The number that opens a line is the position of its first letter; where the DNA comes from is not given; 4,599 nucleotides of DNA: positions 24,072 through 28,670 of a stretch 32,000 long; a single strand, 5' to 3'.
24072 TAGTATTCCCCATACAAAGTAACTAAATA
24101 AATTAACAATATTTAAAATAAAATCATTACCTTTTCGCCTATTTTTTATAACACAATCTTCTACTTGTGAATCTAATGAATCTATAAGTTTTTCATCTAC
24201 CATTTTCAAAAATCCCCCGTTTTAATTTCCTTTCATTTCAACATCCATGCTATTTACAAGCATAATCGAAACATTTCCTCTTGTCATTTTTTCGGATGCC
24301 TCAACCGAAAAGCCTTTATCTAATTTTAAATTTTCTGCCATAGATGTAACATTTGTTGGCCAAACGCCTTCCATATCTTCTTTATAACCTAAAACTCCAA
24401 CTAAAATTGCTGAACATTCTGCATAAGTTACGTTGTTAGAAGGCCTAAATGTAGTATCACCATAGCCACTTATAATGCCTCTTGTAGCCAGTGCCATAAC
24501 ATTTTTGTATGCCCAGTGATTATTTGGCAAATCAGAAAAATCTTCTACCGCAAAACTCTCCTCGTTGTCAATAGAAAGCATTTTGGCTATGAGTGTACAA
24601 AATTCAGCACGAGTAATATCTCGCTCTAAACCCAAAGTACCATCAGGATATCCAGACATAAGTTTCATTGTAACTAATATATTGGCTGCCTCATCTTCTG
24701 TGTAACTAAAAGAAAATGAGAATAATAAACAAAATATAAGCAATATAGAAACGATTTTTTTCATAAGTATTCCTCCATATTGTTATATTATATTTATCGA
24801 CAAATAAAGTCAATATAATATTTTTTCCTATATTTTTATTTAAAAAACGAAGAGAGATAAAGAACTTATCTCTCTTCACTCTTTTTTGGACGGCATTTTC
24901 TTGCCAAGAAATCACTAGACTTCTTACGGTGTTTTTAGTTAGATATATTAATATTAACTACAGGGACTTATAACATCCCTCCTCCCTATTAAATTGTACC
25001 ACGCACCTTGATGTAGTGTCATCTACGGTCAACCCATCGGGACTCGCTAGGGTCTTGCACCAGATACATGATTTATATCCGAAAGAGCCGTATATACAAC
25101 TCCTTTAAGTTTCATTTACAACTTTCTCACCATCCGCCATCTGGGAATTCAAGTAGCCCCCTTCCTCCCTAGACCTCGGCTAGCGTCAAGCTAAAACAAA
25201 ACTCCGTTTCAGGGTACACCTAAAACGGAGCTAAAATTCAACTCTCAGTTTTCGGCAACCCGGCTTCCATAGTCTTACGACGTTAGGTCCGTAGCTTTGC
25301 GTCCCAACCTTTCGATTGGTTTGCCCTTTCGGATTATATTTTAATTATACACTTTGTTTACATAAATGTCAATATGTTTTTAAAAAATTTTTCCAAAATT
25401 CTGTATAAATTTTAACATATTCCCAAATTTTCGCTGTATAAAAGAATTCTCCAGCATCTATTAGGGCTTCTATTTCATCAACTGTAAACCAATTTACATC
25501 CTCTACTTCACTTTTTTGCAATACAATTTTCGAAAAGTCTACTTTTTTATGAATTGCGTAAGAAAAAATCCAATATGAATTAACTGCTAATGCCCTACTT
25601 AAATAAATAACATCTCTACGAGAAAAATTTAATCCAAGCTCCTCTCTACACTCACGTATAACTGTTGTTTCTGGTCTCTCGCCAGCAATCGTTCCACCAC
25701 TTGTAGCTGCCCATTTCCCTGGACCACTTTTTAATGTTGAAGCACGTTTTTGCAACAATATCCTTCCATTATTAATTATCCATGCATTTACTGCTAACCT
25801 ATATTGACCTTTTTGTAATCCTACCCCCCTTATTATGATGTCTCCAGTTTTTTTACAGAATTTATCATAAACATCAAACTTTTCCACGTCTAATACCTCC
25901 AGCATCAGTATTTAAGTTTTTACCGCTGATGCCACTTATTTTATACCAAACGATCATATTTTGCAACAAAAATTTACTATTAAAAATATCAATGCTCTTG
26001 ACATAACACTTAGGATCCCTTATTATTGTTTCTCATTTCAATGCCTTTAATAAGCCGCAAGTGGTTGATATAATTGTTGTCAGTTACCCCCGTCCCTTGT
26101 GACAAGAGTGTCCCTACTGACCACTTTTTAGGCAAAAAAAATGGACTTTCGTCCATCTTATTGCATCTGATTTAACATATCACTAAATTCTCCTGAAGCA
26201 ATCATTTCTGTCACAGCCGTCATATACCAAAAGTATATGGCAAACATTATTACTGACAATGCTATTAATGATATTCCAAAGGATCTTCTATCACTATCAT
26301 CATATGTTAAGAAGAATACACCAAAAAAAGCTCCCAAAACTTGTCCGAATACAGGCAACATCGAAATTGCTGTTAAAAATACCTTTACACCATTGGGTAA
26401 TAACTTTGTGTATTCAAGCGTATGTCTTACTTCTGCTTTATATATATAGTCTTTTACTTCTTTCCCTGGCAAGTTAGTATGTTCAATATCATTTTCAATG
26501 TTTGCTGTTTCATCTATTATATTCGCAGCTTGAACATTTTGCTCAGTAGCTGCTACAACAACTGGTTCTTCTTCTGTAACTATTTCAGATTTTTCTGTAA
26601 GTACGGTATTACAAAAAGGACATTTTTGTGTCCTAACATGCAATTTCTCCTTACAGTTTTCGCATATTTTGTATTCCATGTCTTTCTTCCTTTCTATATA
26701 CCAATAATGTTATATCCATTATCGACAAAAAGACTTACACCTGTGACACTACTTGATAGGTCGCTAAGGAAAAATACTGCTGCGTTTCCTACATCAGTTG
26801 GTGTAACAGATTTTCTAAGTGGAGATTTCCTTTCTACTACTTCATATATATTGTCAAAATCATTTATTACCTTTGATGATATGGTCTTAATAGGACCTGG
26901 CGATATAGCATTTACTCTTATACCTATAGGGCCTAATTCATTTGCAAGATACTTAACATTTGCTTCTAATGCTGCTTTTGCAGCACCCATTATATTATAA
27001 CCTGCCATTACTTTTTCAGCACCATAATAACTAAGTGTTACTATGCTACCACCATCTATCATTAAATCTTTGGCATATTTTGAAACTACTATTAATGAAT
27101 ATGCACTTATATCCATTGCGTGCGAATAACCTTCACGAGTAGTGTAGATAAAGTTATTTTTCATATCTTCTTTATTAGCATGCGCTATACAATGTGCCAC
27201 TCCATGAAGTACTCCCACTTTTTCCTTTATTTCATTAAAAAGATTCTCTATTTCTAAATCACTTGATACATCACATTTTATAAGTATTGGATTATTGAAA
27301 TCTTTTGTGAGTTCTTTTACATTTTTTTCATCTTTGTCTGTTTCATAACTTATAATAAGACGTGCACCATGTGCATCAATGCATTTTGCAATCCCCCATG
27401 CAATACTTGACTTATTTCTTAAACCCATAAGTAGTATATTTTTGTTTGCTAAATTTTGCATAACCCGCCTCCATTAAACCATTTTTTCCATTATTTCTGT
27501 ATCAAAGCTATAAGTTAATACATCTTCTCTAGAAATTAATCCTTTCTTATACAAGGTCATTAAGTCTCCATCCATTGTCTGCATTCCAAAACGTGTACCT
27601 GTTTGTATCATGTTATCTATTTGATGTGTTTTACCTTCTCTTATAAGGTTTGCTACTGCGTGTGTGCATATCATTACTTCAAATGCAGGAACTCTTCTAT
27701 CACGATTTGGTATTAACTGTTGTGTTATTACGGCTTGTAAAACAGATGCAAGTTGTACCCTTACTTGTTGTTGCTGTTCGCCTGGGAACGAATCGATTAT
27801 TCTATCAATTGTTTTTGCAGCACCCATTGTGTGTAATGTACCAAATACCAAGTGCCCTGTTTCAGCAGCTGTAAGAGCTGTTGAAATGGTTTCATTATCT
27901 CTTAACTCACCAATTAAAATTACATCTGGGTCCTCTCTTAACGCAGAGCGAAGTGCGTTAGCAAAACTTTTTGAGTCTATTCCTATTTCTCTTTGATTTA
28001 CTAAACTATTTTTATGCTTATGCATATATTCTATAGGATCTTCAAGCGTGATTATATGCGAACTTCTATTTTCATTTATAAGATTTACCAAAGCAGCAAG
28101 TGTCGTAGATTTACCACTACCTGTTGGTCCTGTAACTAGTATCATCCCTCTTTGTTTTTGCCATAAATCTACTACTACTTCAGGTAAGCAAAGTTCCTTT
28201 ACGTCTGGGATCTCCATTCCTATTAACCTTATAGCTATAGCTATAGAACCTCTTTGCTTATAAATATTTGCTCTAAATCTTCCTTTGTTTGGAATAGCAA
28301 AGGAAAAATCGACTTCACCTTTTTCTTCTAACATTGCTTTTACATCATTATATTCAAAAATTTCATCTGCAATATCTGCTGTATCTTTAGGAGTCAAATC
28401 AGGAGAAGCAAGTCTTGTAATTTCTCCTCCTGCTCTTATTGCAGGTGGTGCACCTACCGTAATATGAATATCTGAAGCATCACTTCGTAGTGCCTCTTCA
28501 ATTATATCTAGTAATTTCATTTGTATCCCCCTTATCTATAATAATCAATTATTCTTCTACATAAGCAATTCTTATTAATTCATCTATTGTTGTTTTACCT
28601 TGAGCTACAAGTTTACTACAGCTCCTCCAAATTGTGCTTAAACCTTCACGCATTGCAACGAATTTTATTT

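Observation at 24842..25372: c-di-GMP-I riboswitch that gates a non-coding RNA instead of an ORF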

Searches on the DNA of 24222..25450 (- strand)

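Call 3: search_rna_families(source=window, start=24700, end=25450, threshold=evalue, max_evalue=10, show_alignments=4)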
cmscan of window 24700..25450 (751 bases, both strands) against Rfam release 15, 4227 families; matches with E-value up to 10: 9.
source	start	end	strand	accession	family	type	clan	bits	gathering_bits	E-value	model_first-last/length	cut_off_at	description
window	25251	25335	-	RF01051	c-di-GMP-I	Cis-reg; riboswitch;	CL00126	84.6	35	3.5e-17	1-87/87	no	c-di-GMP-I riboswitch aptamer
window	24836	24935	-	RF01606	plasmodium_snoR31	Gene; snRNA; snoRNA; HACA-box;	-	25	60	0.56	1-145/145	no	small nucleolar RNA snoR31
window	25193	25261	-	RF02371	PyrG_leader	Cis-reg; leader;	-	22.1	65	2.3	1-78/78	no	PyrG leader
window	24818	24876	-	RF02527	SSRC38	Gene; sRNA;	-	18.8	80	0.88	1-166/166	no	Streptococcus sRNA SSRC38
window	24836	24910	+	RF02705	B_rapa_snoR775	Gene; snRNA; snoRNA; HACA-box;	-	17.8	64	9.8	1-127/127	no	Brassica rapa small nucleolar RNA 775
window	25190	25242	-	RF03592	mir-2567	Gene; miRNA;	-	16.3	79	6.4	1-83/83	no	mir-2567 microRNA precursor family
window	24836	24868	-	RF00390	TYMV_upPK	Cis-reg;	-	15.8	38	2.6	1-23/23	no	turnip yellow mosaic virus upstream pseudo-knot (TYMV_upPK)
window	25236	25401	-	RF02577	tsr24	Gene; sRNA;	-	15.5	50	0.54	1-238/238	no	S. aureus tsr24 small RNA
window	25367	25400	+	RF03027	RT-6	Gene; sRNA;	-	13.4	46.7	4.8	36-70/75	no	RT-6 RNA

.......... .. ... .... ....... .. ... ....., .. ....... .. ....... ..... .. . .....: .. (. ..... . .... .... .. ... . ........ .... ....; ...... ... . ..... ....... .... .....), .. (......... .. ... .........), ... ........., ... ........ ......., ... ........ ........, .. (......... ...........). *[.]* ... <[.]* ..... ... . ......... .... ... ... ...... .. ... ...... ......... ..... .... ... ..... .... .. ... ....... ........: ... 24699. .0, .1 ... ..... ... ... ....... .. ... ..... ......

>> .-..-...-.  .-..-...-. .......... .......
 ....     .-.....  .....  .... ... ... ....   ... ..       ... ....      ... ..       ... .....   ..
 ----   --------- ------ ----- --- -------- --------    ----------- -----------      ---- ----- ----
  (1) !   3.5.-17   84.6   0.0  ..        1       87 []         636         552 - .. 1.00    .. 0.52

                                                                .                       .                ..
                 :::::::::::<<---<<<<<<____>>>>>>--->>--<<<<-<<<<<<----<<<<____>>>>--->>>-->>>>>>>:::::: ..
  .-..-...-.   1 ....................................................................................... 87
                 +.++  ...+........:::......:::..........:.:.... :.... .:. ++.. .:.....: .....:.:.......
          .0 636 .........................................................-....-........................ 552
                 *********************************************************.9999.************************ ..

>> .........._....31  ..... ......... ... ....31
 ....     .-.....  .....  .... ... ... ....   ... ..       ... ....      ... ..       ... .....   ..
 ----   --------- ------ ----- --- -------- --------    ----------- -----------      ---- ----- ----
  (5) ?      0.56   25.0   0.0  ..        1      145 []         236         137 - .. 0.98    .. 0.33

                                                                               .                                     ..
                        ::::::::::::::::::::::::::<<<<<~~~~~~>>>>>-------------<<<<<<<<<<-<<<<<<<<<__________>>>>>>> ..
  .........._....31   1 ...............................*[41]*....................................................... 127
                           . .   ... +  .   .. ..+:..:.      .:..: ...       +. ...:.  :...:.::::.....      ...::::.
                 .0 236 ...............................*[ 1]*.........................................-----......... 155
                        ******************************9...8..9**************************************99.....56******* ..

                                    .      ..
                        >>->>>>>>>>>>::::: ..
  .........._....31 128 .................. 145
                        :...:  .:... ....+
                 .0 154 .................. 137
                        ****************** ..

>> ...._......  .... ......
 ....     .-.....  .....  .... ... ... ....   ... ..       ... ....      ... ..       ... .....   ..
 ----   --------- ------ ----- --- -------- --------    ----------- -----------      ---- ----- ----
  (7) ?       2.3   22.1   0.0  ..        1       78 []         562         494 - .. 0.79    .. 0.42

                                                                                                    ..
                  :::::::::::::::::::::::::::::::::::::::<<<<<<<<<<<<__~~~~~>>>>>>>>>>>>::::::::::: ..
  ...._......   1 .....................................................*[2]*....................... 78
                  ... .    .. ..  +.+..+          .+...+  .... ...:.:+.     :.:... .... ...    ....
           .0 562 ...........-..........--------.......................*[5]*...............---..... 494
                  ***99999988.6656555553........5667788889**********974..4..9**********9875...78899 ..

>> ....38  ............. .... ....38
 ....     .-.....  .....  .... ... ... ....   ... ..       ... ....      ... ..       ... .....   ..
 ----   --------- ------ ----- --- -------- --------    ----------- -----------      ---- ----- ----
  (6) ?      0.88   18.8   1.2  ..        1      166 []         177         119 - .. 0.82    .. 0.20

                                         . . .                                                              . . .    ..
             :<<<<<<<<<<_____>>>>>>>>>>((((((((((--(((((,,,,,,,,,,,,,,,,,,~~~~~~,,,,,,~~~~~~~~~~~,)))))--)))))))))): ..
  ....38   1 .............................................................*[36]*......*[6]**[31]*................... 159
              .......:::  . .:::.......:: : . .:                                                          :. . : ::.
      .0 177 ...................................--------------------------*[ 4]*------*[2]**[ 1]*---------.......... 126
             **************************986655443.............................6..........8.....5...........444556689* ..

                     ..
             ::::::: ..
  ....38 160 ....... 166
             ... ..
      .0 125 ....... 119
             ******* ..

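Call 23: search_rna_families(sources=[L001, L005, L007, L010, L011, L013, L015, L017, L008, L012, L014, L018, L006, L009], threshold=gathering)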
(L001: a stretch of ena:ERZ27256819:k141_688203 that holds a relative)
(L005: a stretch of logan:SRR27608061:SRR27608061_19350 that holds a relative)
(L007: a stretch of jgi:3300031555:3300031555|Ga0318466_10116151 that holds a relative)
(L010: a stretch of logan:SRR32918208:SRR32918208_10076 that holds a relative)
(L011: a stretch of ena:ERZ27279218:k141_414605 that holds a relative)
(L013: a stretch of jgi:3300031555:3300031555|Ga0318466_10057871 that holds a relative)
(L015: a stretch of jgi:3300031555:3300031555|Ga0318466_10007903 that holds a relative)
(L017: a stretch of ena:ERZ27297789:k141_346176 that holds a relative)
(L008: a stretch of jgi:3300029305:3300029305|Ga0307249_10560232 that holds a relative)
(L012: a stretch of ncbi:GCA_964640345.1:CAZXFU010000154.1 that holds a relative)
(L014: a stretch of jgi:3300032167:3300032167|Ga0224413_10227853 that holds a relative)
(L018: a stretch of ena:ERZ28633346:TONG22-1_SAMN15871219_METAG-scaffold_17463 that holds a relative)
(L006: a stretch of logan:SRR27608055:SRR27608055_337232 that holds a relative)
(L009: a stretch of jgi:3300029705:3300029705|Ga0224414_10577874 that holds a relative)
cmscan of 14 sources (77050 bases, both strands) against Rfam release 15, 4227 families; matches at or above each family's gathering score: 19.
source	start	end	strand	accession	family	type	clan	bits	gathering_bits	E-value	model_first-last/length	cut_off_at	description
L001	3430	3514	+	RF01051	c-di-GMP-I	Cis-reg; riboswitch;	CL00126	84.6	35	3.6e-15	1-87/87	no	c-di-GMP-I riboswitch aptamer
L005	3431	3518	+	RF01051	c-di-GMP-I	Cis-reg; riboswitch;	CL00126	81.6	35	2e-14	1-87/87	no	c-di-GMP-I riboswitch aptamer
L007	22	109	+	RF01051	c-di-GMP-I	Cis-reg; riboswitch;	CL00126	78.5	35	1.1e-13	1-87/87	no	c-di-GMP-I riboswitch aptamer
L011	3551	3622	+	RF00005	tRNA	Gene; tRNA;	CL00001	64.9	29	9.4e-12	1-71/71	no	tRNA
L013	2983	3054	+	RF00005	tRNA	Gene; tRNA;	CL00001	62.7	29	3.8e-11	1-71/71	no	tRNA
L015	2669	2740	+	RF00005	tRNA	Gene; tRNA;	CL00001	62.7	29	3.8e-11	1-71/71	no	tRNA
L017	3701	3772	+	RF00005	tRNA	Gene; tRNA;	CL00001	62.7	29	3.8e-11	1-71/71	no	tRNA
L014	1013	1084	+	RF00005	tRNA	Gene; tRNA;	CL00001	62.7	29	3.8e-11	1-71/71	no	tRNA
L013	2904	2974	+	RF00005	tRNA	Gene; tRNA;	CL00001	61.9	29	6.2e-11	1-71/71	no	tRNA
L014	934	1004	+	RF00005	tRNA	Gene; tRNA;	CL00001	61.9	29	6.2e-11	1-71/71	no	tRNA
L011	3471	3541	+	RF00005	tRNA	Gene; tRNA;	CL00001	61.1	29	1e-10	1-71/71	no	tRNA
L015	2581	2651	+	RF00005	tRNA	Gene; tRNA;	CL00001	60.6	29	1.5e-10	1-71/71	no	tRNA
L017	3622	3692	+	RF00005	tRNA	Gene; tRNA;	CL00001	59.3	29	3.4e-10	1-71/71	no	tRNA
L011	3632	3712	+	RF00005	tRNA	Gene; tRNA;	CL00001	45.7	29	1.8e-06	1-71/71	no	tRNA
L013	3093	3173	+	RF00005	tRNA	Gene; tRNA;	CL00001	45.7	29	1.8e-06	1-71/71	no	tRNA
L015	2781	2861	+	RF00005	tRNA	Gene; tRNA;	CL00001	45.7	29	1.8e-06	1-71/71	no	tRNA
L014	1123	1203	+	RF00005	tRNA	Gene; tRNA;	CL00001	45.7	29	1.8e-06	1-71/71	no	tRNA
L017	3812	3892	+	RF00005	tRNA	Gene; tRNA;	CL00001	42.3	29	1.6e-05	1-71/71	no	tRNA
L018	1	79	+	RF00005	tRNA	Gene; tRNA;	CL00001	32.2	29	0.0095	3-71/71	5'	tRNA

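Call 51: search_dna_similar(query=window:24836-25200:-, collection=plasmids, mode=distant, max_evalue=0.01)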
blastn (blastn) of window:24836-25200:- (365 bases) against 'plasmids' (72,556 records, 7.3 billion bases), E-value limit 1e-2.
No match.

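Call 52: search_dna_similar(query=window:24836-25200:-, collection=phages, mode=distant, max_evalue=0.01)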
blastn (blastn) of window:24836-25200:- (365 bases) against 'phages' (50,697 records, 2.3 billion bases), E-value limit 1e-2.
No match.

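Call 87: search_rna_families(sources=[L021, L025, L007, L006], threshold=evalue, max_evalue=1)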
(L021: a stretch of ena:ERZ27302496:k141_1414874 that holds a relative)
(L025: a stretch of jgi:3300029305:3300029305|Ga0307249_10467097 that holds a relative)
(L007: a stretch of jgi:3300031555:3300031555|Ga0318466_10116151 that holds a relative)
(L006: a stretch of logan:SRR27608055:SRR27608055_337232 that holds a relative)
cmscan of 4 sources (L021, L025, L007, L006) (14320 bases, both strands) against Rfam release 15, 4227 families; matches with E-value up to 1: 6.
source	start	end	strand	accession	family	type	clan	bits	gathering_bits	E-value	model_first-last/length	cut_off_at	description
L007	22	109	+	RF01051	c-di-GMP-I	Cis-reg; riboswitch;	CL00126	78.5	35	2.1e-14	1-87/87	no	c-di-GMP-I riboswitch aptamer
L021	123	208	+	RF01051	c-di-GMP-I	Cis-reg; riboswitch;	CL00126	77.3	35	4.1e-14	1-87/87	no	c-di-GMP-I riboswitch aptamer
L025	1130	1215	+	RF01051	c-di-GMP-I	Cis-reg; riboswitch;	CL00126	77.3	35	4.1e-14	1-87/87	no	c-di-GMP-I riboswitch aptamer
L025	1577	1609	-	RF03623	mir-1252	Gene; miRNA;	-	31.7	70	0.047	1-65/65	no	mir-1252 microRNA precursor family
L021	504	603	+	RF02029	sraA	Gene; sRNA;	-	27.8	56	0.88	1-95/95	no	sraA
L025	1215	1284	+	RF04089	mir-753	Gene; miRNA;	-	23.8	62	0.59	1-62/62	no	mir-753 microRNA precursor family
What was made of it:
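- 25251..25335 (-): c-di-GMP-I (GEMM-I) aptamer. 77-82 bits in the four other lineages (calls 23 and 87).
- Checked: No Rfam family hits the segment, even at E <= 10 (calls 3 and 87).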

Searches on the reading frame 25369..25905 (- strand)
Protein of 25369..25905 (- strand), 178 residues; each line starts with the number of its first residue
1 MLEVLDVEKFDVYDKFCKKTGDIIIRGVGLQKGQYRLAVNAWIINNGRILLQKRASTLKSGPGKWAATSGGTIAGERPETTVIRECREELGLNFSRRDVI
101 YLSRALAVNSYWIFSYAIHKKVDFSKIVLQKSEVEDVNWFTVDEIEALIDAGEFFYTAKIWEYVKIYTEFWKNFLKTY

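Call 11: search_protein_families(library=pfam, proteins=[window:25369-25905:-], max_evalue=0.01)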
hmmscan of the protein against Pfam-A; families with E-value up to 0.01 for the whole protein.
window:25369-25905:- (178 aa): 1 family
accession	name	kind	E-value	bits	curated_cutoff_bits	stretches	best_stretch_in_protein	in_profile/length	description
PF00293.34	NUDIX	-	2e-16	60.6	21.1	1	35-147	2-119/134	NUDIX domain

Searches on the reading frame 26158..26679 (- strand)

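Call 11: search_protein_families(library=pfam, proteins=[window:26158-26679:-], max_evalue=0.01)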
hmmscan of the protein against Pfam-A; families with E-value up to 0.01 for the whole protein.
window:26158-26679:- (173 aa): 2 families
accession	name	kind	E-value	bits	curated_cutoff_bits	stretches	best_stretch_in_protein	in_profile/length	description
PF13920.12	zf-C3HC4_3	-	0.002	18.3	27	1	5-28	25-47/49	Zinc finger, C3HC4 type (RING finger)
PF13197.11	DUF4013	-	0.0024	18.1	26.9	1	89-170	39-130/168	Protein of unknown function (DUF4013)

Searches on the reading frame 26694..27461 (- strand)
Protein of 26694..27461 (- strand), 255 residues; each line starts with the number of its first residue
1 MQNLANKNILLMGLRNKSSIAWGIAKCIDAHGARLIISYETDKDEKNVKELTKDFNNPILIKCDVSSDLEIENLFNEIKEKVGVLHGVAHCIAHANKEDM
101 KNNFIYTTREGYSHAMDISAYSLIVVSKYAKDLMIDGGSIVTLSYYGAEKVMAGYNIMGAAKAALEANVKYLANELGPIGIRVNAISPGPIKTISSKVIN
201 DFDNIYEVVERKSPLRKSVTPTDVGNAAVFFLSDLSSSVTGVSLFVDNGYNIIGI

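Call 11: search_protein_families(library=pfam, proteins=[window:26694-27461:-], max_evalue=0.01)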
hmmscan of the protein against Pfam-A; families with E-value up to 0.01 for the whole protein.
window:26694-27461:- (255 aa): 3 families
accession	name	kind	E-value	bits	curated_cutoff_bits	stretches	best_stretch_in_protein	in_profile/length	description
PF13561.12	adh_short_C2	-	5e-82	275.5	27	1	13-251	1-236/236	Enoyl-(Acyl carrier protein) reductase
PF00106.31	adh_short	-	3.5e-21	76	26.6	1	18-200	10-191/195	short chain dehydrogenase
PF08659.16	KR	-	0.00015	22.2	22.6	1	24-98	16-95/180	KR domain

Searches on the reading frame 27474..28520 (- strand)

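Call 11: search_protein_families(library=pfam, proteins=[window:27474-28520:-], max_evalue=0.01)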
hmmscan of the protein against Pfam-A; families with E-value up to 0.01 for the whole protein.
window:27474-28520:- (348 aa): 20 families
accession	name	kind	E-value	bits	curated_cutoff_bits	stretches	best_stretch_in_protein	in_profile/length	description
PF00437.27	T2SSE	-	4.4e-48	164.2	24.9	1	119-273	137-281/370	Type II/IV secretion system protein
PF13401.12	AAA_22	-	4e-06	27.6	27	1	122-162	3-44/130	AAA domain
PF13555.12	AAA_29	-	1.6e-05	25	27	1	122-149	20-47/61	P-loop containing region of AAA domain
PF13604.12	AAA_30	-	3.4e-05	24.1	27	1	115-205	9-96/191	AAA domain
PF25199.1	nSTAND_NTPase5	-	6.3e-05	23.3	34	1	121-169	38-86/145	Novel STAND NTPase 5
PF04851.21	ResIII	-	0.0001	22.7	22.5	1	118-236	17-114/164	Type III restriction enzyme, res subunit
PF13191.12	AAA_16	-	0.00017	22.5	32.6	1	125-180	25-85/167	AAA ATPase domain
PF00005.33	ABC_tran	-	0.00034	21.7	25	1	125-258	12-120/137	ABC transporter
PF01935.23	DUF87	-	0.00038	21.1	23.2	1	127-158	26-57/220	Helicase HerA, central domain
PF13476.12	AAA_23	-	0.00059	21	27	1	117-145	15-40/201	AAA domain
PF13173.12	AAA_14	-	0.00099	19.6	27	1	124-171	2-49/129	AAA domain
PF12775.13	AAA_7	-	0.00099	19.1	25.8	1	114-158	23-68/181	P-loop containing dynein motor region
PF13238.12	AAA_18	-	0.001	19.9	29.4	1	127-250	1-85/128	AAA domain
PF00004.35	AAA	-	0.0016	19.3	21.2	1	127-206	1-66/131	ATPase family associated with various cellular activities (AAA)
PF20720.3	nSTAND3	-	0.0023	18.1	27.2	1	122-169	15-60/155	Novel STAND NTPase 3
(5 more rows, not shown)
